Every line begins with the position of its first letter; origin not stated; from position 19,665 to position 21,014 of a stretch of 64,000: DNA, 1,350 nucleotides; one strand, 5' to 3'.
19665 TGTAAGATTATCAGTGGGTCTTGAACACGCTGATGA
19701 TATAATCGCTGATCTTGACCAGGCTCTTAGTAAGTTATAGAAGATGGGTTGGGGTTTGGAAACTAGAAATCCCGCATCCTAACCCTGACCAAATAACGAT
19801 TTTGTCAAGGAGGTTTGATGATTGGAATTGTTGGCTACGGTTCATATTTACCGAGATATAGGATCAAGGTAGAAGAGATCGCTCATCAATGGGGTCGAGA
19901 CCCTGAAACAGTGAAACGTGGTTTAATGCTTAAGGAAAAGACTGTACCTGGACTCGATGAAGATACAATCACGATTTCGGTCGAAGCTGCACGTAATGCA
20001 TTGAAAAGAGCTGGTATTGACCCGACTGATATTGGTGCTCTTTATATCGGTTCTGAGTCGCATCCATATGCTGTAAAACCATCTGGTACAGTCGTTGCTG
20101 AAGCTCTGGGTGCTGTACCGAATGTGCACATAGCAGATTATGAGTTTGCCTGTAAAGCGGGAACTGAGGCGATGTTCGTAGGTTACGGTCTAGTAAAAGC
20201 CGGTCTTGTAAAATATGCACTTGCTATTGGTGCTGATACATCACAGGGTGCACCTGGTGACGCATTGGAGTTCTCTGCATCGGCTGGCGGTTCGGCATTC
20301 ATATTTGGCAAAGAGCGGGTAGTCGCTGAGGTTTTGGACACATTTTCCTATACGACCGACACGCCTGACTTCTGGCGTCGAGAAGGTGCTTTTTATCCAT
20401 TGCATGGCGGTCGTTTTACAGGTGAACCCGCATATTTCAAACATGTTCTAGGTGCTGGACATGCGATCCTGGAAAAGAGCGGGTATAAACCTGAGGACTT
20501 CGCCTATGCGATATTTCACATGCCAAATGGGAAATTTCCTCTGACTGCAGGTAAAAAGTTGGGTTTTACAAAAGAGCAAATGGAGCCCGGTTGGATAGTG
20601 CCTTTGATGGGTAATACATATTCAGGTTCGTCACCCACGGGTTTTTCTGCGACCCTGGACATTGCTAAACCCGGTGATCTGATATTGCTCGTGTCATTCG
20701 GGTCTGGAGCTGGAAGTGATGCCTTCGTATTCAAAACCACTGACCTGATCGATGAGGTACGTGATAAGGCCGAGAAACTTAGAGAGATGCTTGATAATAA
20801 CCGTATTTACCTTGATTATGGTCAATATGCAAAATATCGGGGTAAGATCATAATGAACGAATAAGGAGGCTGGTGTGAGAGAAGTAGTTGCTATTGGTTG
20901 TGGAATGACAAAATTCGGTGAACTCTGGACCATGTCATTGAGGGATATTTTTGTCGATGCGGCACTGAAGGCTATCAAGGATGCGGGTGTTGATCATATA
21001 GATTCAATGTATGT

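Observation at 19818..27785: Archaeal-type HMGCS/thiolase/DUF35 trio fused into one gene string with methylcrotonyl-CoA carboxylase and a hydratase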

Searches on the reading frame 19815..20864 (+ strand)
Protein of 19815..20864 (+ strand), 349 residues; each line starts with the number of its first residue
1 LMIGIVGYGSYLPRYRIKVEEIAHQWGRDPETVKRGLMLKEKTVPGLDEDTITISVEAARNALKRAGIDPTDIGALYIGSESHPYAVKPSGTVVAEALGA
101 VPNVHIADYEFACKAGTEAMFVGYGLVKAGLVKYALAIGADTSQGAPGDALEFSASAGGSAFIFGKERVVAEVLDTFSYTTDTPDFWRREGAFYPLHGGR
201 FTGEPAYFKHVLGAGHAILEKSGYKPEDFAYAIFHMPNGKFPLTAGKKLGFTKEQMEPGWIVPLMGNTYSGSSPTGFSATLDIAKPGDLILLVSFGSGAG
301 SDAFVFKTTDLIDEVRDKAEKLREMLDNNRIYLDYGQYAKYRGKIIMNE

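Call 3: search_protein_families(library=pfam, proteins=[window:19815-20864:+])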
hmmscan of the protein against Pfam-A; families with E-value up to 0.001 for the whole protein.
window:19815-20864:+ (349 aa): 1 family
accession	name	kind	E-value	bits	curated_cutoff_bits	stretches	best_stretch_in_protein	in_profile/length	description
PF08541.16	ACP_syn_III_C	-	6.5e-11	42.7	26.6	1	219-307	1-89/90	3-Oxoacyl-[acyl-carrier-protein (ACP)] synthase III C terminal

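Call 5: search_protein_families(library=ncbifam, proteins=[window:19815-20864:+], max_evalue=0.00001)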
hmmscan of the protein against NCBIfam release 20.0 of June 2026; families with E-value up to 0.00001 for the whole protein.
window:19815-20864:+ (349 aa): 17 families
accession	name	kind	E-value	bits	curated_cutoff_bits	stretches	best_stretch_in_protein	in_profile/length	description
TIGR00748.1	HMG_CoA_syn_Arc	equivalog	7.3e-166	551.6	353.35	1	2-347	1-345/345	hydroxymethylglutaryl-CoA synthase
NF003274.0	PRK04262.1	equivalog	6.6e-164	545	244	1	1-347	1-346/347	hydroxymethylglutaryl-CoA synthase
TIGR01835.1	HMG-CoA-S_prok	equivalog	7.6e-30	104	360.35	1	3-341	1-348/382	hydroxymethylglutaryl-CoA synthase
NF006829.0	PRK09352.1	subfamily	3.7e-20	72.1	249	1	2-142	4-143/322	beta-ketoacyl-ACP synthase 3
NF041302.1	HMG_CoAsyn_Halo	equivalog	5.6e-20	71.7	800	1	20-238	22-247/443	hydroxymethylglutaryl-CoA synthase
TIGR00747.1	fabH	subfamily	9.7e-20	70.9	292.1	1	2-142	2-141/322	beta-ketoacyl-ACP synthase III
NF005308.0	PRK06840.1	equivalog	3.1e-19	69.2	315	1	1-178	3-186/339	3-oxoacyl-ACP synthase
NF004623.0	PRK05963.1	equivalog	2.2e-09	37.1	437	1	5-130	8-132/328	beta-ketoacyl-ACP synthase III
NF006720.0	PRK09258.1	equivalog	2.6e-09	36.9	285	1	51-144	61-154/338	3-oxoacyl-ACP synthase III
NF004720.0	PRK06064.1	subfamily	9.1e-09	34.5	420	1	53-159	24-132/389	thiolase domain-containing protein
NF005703.0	PRK07515.1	equivalog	2e-08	33.5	304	0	53-166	98-203/373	beta-ketoacyl-ACP synthase III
NF004810.0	PRK06157.1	equivalog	4.7e-08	32.6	403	1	48-145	24-120/400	acetyl-CoA acetyltransferase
NF005704.0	PRK07516.1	subfamily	3.4e-07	29.5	412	1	50-149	21-121/389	thiolase domain-containing protein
TIGR01833.1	HMG-CoA-S_euk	equivalog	3.6e-07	29.6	286.2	0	3-204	5-211/457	hydroxymethylglutaryl-CoA synthase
NF005541.0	PRK07204.1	equivalog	8.4e-07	28.7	402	0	2-100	4-101/329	beta-ketoacyl-ACP synthase III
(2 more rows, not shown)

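Call 11: find_related_loci(query=window:19815-20864:+, collection=genome_contigs, flank=10000)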
Query window:19815-20864:+ (349 aa) in genome_contigs; peptide patterns used: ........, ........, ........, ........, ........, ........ (x = any residue, [..] = any of these).
599 stretches matched a pattern (row limit reached: there are more); 589 encode a relative of the query (tblastn E <= 1e-3); the best 80 are kept; 80 distinct loci.
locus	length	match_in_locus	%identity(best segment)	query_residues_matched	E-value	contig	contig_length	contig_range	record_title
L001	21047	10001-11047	96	1-349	0e+0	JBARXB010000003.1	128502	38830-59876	MAG: bacterium isolate MFD12922_ilm_asm_bin34 k127_140684, whole genome shotgun sequence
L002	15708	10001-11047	92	1-349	0e+0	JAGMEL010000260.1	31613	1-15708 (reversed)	MAG: candidate division WOR-3 bacterium isolate RS_18_8 ZL530.bin.8.fa_260, whole genome shotgun sequence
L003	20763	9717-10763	91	1-349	0e+0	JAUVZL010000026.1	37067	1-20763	MAG: Candidatus Stahlbacteria bacterium isolate CSMAG_1267 CSMAG_1267_k141_826684_length_37067_cov_26.9210, whole genome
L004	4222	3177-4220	91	1-348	0e+0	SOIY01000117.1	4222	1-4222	MAG: Candidatus Stahlbacteria bacterium isolate E29_bin50 NODE_12634_length_4222_cov_31.859131, whole genome shotgun seq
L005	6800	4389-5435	90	1-349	0e+0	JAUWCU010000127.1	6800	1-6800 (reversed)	MAG: Candidatus Stahlbacteria bacterium isolate CSMAG_2146 CSMAG_2146_k141_638453_length_6800_cov_12.8883, whole genome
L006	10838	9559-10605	88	1-349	0e+0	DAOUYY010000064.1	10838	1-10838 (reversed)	MAG TPA_asm: Candidatus Neomarinimicrobiota bacterium isolate CSMAG_939 CSMAG_939_k141_1377633_length_10838_cov_10.7725,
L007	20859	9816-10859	87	2-349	0e+0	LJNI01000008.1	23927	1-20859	MAG: candidate division TA06 bacterium DG_78 WOR1_52_54_1394, whole genome shotgun sequence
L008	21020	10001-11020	89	10-349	0e+0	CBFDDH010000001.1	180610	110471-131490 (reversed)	MAG TPA_asm: uncultured bacterium isolate SRR26215679_binner123_Refined_94 genome assembly, contig: ERZ25073473.5, whole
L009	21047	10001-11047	85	1-349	0e+0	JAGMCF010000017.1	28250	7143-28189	MAG: Candidatus Cloacimonadota bacterium isolate RS_16_45 ZL425.bin.45.fa_17, whole genome shotgun sequence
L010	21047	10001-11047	84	1-349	0e+0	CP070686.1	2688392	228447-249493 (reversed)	MAG: candidate division WOR-3 bacterium isolate bin65 chromosome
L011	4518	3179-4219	85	1-347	0e+0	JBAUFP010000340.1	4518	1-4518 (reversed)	MAG: bacterium isolate MFD13088_ilm_asm_bin29 k127_59707, whole genome shotgun sequence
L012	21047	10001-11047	84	1-349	0e+0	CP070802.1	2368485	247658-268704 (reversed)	MAG: candidate division WOR-3 bacterium isolate bin1351 chromosome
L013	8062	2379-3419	80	2-348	0e+0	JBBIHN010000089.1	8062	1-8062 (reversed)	MAG: candidate division WOR-3 bacterium isolate TCF170221_bin_115 NODE_7383_length_8062_cov_4.915324, whole genome shotg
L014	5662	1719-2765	79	1-349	0e+0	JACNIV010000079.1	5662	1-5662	MAG: Candidatus Cloacimonadota bacterium isolate NIOZ-UU2 NIOZ-UU_NODE_18257_length_5662_cov_4.86321, whole genome shotg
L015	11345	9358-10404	79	1-349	0e+0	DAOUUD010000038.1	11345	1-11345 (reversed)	MAG TPA_asm: Candidatus Cloacimonadota bacterium isolate CSMAG_814 CSMAG_814_k141_854018_length_11345_cov_10.0000, whole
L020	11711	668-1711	76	2-349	0e+0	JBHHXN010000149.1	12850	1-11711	MAG: bacterium isolate D_1_bin.48 NODE_1977_length_12850_cov_12.272841, whole genome shotgun sequence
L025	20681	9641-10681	74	2-348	2e-179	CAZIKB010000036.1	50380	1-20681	MAG TPA_asm: uncultured Cytophagia bacterium isolate binchicken_co121_9 genome assembly, contig: NODE_225_length_50380_c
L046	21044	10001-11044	68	2-349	2e-164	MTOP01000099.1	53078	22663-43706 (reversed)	MAG: Candidatus Aminicenantes bacterium JdFR-80 JGI24020J35080_1000259, whole genome shotgun sequence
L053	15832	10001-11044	67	1-348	6e-161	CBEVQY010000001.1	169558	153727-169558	MAG TPA_asm: uncultured bacterium isolate SRR24791474_binner12_Refined_38 genome assembly, contig: ERZ25515408.20, whole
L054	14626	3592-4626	68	1-345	3e-160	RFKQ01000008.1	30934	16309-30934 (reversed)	MAG: Planctomycetota bacterium isolate J132 k99_93401, whole genome shotgun sequence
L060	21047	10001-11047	65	1-349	4e-159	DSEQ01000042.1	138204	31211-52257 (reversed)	MAG TPA_asm: Candidatus Zixiibacteriota bacterium isolate SpSt-1246 Ga0116196_1000007, whole genome shotgun sequence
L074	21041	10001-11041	65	3-349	9e-152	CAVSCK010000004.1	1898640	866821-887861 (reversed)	MAG: uncultured bacterium isolate MFD05942.bin.1.428 genome assembly, contig: contig_8898, whole genome shotgun sequence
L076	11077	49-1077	65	2-345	6e-150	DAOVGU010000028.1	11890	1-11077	MAG TPA_asm: bacterium isolate CSMAG_1143 CSMAG_1143_k141_6845503_length_11890_cov_8.9850, whole genome shotgun sequence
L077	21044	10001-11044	62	1-349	1e-149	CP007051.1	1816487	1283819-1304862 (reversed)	Desulfurella acetivorans A63, complete genome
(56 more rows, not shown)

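Call 30: find_encoding_contigs(protein=window:19818-20864:+, flank=10000, max_places=4)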
Protein window:19818-20864:+ (348 aa): 10 contigs read that carry it; 4 places shown.
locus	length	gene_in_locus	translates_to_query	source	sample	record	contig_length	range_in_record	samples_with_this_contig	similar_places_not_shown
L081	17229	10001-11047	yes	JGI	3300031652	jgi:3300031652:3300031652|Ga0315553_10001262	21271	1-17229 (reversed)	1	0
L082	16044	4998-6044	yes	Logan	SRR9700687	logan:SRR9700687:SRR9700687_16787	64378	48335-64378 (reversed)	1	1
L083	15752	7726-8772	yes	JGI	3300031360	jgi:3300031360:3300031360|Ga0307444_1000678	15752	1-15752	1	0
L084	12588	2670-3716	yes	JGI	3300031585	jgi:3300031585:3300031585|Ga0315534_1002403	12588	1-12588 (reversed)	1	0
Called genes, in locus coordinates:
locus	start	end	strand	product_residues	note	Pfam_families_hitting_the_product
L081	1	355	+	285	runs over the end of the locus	PF00753:Lactamase_B, PF12706:Lactamase_B_2 (weak)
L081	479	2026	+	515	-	PF01039:Carboxyl_trans, PF03255:ACCA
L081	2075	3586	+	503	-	PF00289:Biotin_carb_N, PF02222:ATP-grasp (weak), PF02786:CPSase_L_D2, PF07478:Dala_Dala_lig_C, PF02785:Biotin_carb_C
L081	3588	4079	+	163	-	PF25919:BSH_CusB (faint), PF25997:BSH_YhbJ (faint), PF26077:BSH_Fcp1 (faint), PF00364:Biotin_lipoyl, PF25917:BSH_RND (weak), PF25973:BSH_CzcB (faint), PF25984:BSH_YknX (faint)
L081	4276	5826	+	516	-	PF01642:MM_CoA_mutase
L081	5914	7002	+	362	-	PF05222:AlaDh_PNT_N, PF01262:AlaDh_PNT_C, PF01488:Shikimate_DH (weak), PF02826:2-Hacid_dh_C (weak), PF03446:NAD_binding_2 (weak)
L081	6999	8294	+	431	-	PF02550:AcetylCoA_hydro, PF13336:AcetylCoA_hyd_C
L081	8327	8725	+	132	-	PF00903:Glyoxalase, PF13468:Glyoxalase_3, PF13669:Glyoxalase_4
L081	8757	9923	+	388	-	PF01053:Cys_Met_Meta_PP, PF00155:Aminotran_1_2, PF06838:Met_gamma_lyase (weak), PF00266:Aminotran_5 (weak)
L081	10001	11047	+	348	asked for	PF08541:ACP_syn_III_C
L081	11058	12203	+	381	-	PF00108:Thiolase_N, PF00109:ketoacyl-synt (faint), PF22691:Thiolase_C_1, PF02803:Thiolase_C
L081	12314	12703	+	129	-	PF12172:zf-ChsH2, PF01796:OB_ChsH2_C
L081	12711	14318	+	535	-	PF01039:Carboxyl_trans, PF03255:ACCA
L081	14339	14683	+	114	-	PF07883:Cupin_2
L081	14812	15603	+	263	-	PF00378:ECH_1, PF16113:ECH_2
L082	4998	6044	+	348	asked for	PF08541:ACP_syn_III_C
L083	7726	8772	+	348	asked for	PF08541:ACP_syn_III_C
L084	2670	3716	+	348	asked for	PF08541:ACP_syn_III_C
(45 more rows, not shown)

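Call 34: search_solved_structures(query=window:19818-20864:+, max_evalue=1e-10, show_alignments=1)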
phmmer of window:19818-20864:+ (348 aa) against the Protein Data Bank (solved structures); distinct sequences matched with E-value up to 1e-10: 35.
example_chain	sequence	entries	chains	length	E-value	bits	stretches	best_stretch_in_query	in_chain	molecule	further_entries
6esq_I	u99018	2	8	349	2.4e-139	467.5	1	2-344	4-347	HydroxyMethylGlutaryl-CoA synthase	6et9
9skh_A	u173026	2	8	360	1.3e-59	205.3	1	2-345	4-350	2,4-diacetylphloroglucinol biosynthesis protein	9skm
5m3k_A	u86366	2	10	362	4e-58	200.4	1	2-345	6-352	PhlA | Hydroxymethylglutaryl-CoA synthase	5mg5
9vbo_A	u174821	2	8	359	6.8e-23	84.6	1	2-328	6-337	3-oxoacyl-[acyl-carrier-protein (ACP)] synthase III, C-terminal domain protein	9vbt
1xpk_A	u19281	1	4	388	4.5e-20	75.3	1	2-337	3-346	3-hydroxy-3-methylglutaryl CoA synthase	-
1xpl_A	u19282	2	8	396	4.8e-20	75.2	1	2-337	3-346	3-hydroxy-3-methylglutaryl CoA synthase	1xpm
1tvz_A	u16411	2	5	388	5.6e-20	75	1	2-337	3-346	3-hydroxy-3-methylglutaryl-CoA synthase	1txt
4ylt_A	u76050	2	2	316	6.1e-17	65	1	4-298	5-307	3-oxoacyl-[acyl-carrier-protein] synthase 3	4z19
3leh_A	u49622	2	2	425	5.6e-15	58.5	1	2-305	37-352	Putative hydroxymethylglutaryl-CoA synthase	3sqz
2ebd_A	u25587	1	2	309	9.7e-15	57.8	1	4-299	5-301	3-oxoacyl-[acyl-carrier-protein] synthase 3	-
1ebl_A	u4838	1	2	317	1.5e-14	57.1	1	4-298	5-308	BETA-KETOACYL-ACP SYNTHASE III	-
1hn9_A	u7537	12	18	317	1.7e-14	56.9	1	4-298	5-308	BETA-KETOACYL-ACYL CARRIER PROTEIN SYNTHASE III | 3-oxoacyl-[acyl-carrier-protein] synthase III | 3-oxoacyl-[acyl-carrier-protein] synthase 3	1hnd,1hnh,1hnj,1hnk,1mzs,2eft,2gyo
6x7r_A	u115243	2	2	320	1.8e-14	56.9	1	4-298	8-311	3-oxoacyl-[acyl-carrier-protein] synthase 3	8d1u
9ka2_A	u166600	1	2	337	2.2e-14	56.6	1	4-298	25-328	Beta-ketoacyl-[acyl-carrier-protein] synthase III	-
3il9_A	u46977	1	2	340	2.2e-14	56.6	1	4-298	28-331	3-oxoacyl-[acyl-carrier-protein] synthase 3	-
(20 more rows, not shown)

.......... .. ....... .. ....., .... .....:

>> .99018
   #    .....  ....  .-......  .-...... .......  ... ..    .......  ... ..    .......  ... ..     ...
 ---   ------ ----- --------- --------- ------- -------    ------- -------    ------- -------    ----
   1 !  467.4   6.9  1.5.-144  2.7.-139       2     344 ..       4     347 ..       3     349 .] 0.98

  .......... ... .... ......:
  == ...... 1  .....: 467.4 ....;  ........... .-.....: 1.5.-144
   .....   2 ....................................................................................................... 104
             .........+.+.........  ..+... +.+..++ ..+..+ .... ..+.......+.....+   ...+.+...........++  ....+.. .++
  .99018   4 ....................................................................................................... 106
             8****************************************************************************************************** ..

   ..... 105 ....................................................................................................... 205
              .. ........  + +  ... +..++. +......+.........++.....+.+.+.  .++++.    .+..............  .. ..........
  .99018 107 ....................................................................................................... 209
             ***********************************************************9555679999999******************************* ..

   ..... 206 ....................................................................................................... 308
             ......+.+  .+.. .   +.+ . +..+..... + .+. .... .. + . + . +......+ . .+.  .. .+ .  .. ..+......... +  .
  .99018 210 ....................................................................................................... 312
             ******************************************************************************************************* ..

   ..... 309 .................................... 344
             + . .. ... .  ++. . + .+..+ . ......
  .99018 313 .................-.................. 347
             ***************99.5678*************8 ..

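Call 54: search_protein_families(library=pfam, proteins=[L077:14182-15078:+, L077:13427-14191:+, L077:7197-8510:+, L053:12267-13583:+, L053:13703-14947:+, L054:6394-7593:+, L076:1040-2395:+, L076:2471-3586:+, L020:3585-5138:+, L025:3583-5298:+], max_evalue=0.00001)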
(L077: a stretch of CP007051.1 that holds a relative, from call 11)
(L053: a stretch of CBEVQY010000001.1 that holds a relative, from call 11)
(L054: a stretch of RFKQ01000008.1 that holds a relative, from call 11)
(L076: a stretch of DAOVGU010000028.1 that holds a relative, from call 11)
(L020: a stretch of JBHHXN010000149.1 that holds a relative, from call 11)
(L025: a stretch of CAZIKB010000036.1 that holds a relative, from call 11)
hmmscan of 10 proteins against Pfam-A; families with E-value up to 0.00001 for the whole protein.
L077:14182-15078:+ (298 aa): 1 family
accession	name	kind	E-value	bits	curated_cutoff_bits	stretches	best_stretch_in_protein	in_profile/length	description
PF00766.25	ETF_alpha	-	8.1e-31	106.3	27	1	174-254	1-81/81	Electron transfer flavoprotein FAD-binding domain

L077:13427-14191:+ (254 aa): 1 family
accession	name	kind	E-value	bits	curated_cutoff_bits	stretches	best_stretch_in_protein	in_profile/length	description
PF01012.27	ETF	-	6.2e-17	62.4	26.7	1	37-204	14-176/181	Electron transfer flavoprotein domain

L077:7197-8510:+ (437 aa): 7 families
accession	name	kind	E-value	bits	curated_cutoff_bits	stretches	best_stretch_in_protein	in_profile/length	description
PF00158.32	Sigma54_activat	-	3.6e-67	225.7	20.2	1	133-300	1-167/168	Sigma-54 interaction domain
PF14532.12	Sigma54_activ_2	-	4.7e-22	79.2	25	1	134-305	1-138/138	Sigma-54 interaction domain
PF25601.1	AAA_lid_14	-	3.6e-14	52.8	27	1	306-379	1-75/87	AAA+ ATPase lid domain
PF18024.7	HTH_50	-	2.6e-10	40.2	27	1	389-436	2-49/50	Helix-turn-helix domain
PF00989.32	PAS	-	6.8e-07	29.7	22.6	1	8-111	3-113/113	PAS fold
PF13426.13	PAS_9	-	1.5e-06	28.8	27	1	17-112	2-102/103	PAS domain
PF00004.35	AAA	-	9.5e-06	26.5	21.2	0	157-292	1-128/131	ATPase family associated with various cellular activities (AAA)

L053:12267-13583:+ (438 aa): 1 family
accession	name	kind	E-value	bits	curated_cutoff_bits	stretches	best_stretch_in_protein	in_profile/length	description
PF13588.12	HSDR_N_2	-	1.4e-07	32.1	25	1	60-133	28-98/110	Type I restriction enzyme R protein N terminus (HSDR_N)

L053:13703-14947:+ (414 aa): 39 families (the best 25 are shown)
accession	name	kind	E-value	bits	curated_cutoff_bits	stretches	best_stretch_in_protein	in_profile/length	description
PF00515.34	TPR_1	-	7.8e-114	367.8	27.8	9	278-310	1-33/34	Tetratricopeptide repeat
PF13414.12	TPR_11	-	2.3e-94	309.3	26.8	9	149-190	1-42/42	TPR repeat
PF07719.23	TPR_2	-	7.8e-93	297.5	27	7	278-310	1-33/34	Tetratricopeptide repeat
PF13181.12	TPR_8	-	1.7e-84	271.3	25.7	4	278-310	1-33/34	Tetratricopeptide repeat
PF13432.12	TPR_16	-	8.4e-76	250.3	32.7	8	83-141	6-64/65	Tetratricopeptide repeat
PF13431.12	TPR_17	-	9.3e-76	244.3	24.4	2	96-128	1-33/34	Tetratricopeptide repeat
PF13428.12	TPR_14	-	8e-53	171.8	23.5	0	279-319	2-42/44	Tetratricopeptide repeat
PF13424.12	TPR_12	-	7.8e-48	161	30.1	5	108-172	3-75/77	Tetratricopeptide repeat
PF13371.12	TPR_9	-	4.1e-41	139.3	35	2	55-106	10-61/73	Tetratricopeptide repeat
PF01239.28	PPTA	-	3.3e-39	130.5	29.5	0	56-82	1-27/32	Protein prenyltransferase alpha subunit repeat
PF14559.12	TPR_19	-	8.6e-36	122.5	25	1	356-408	1-53/68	Tetratricopeptide repeat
PF13174.12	TPR_6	-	1.1e-30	104.6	26.3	0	348-378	2-32/33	Tetratricopeptide repeat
PF13374.12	TPR_10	-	1.2e-28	98.7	27.5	0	113-136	7-30/42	Tetratricopeptide repeat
PF12895.13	ANAPC3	-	8.7e-26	90.5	27.2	1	54-133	3-81/82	Anaphase-promoting complex, cyclosome, subunit 3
PF07721.20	TPR_4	-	8.6e-22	75.9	27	0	109-132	2-25/26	Tetratricopeptide repeat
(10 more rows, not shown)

L054:6394-7593:+ (399 aa): 5 families
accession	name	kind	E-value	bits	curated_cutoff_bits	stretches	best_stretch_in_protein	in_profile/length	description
PF00534.26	Glycos_transf_1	-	5.1e-29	101.4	26.4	1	192-316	13-135/172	Glycosyl transferases group 1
PF13692.12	Glyco_trans_1_4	-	5e-25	88.9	27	1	194-318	1-119/142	Glycosyl transferases group 1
PF13439.12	Glyco_transf_4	-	5.7e-14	52.9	28.5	1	114-173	105-168/170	Glycosyltransferase Family 4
PF13579.12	Glyco_trans_4_4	-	2.4e-10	41.4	29.7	1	75-170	60-158/158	Glycosyl transferase 4-like domain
PF20706.3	GT4-conflict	-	5.5e-08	32.6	26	1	138-301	145-310/385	Family 4 Glycosyltransferase in conflict systems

L076:1040-2395:+ (451 aa): 1 family
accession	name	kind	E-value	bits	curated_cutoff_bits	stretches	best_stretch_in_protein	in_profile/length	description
PF04389.22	Peptidase_M28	-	5.3e-34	118.1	21.3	1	226-412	1-191/193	Peptidase family M28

L076:2471-3586:+ (371 aa): 1 family
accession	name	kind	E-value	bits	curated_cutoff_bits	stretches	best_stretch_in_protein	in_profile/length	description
PF01208.23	URO-D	-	2.6e-16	60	23.9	1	176-362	161-341/346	Uroporphyrinogen decarboxylase (URO-D)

L020:3585-5138:+ (517 aa): 3 families
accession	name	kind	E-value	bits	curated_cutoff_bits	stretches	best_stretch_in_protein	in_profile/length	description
PF12804.13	NTP_transf_3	-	2.3e-13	51.1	27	1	32-169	1-131/160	MobA-like NTP transferase domain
PF00132.30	Hexapep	-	8.7e-11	41.5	27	1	348-382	1-35/36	Bacterial transferase hexapeptide (six repeats)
PF25084.1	LbH_EIF2B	-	3e-09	37.3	54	0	395-476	4-79/105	EIF2B subunit epsilon LbH domain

L025:3583-5298:+ (571 aa): 3 families
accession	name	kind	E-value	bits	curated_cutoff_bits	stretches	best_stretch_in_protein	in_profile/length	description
PF17768.7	RecJ_OB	-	3e-31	108.1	27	1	463-569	1-107/107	RecJ OB domain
PF01368.27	DHH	-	3.3e-28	98.9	28.1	1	86-235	1-124/125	DHH family, N-terminal domain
PF02272.25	DHHA1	-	2.5e-18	66.9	25.9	1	357-449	4-101/102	DHHA1 domain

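Call 58: search_solved_structures(query=L077:8814-9977:+, max_evalue=1e-40)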
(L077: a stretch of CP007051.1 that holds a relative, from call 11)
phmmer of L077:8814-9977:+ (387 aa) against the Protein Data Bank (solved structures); distinct sequences matched with E-value up to 1e-40: 64 (the best 60 are shown).
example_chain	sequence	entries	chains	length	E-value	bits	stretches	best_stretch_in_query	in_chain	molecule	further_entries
4o5m_A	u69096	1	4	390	5.3e-88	298.8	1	6-380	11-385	Isovaleryl-CoA dehydrogenase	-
4kto_A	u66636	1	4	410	4.3e-87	295.8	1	8-380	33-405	isovaleryl-CoA dehydrogenase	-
5lnx_A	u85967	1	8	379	1.8e-79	270.7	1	10-380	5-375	Acyl-CoA dehydrogenase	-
1ivh_A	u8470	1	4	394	5.6e-75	256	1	40-381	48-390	ISOVALERYL-COA DEHYDROGENASE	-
8sgr_A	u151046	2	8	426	7.3e-75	255.6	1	40-381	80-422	Isovaleryl-CoA dehydrogenase, mitochondrial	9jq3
4l1f_A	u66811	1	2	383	1.9e-74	254.2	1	20-379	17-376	Acyl-CoA dehydrogenase domain protein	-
9jq4_A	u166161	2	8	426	5e-74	252.8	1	40-381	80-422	Isovaleryl-CoA dehydrogenase, mitochondrial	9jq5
5ol2_C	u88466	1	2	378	4.7e-72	246.3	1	21-379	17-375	Acyl-CoA dehydrogenase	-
4n5f_A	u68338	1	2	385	4.5e-68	233.2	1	28-379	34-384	Putative acyl-CoA dehydrogenase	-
4m9a_A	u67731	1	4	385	8.3e-68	232.4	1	17-379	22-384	Acyl-CoA dehydrogenase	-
1ukw_A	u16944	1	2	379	4.8e-66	226.6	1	32-380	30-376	acyl-CoA dehydrogenase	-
1buc_A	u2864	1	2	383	1.5e-65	225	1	14-374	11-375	BUTYRYL-COA DEHYDROGENASE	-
9w60_A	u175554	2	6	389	4e-65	223.5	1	18-376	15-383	Butyryl CoA dehydrogenase apo protein | Butyryl CoA Dehydrogenase with FAD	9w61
1rx0_A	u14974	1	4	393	3.6e-64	220.4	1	5-380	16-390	Acyl-CoA dehydrogenase family member 8, mitochondrial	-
1ws9_A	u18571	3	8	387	4.5e-64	220.1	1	33-382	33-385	acyl-CoA dehydrogenase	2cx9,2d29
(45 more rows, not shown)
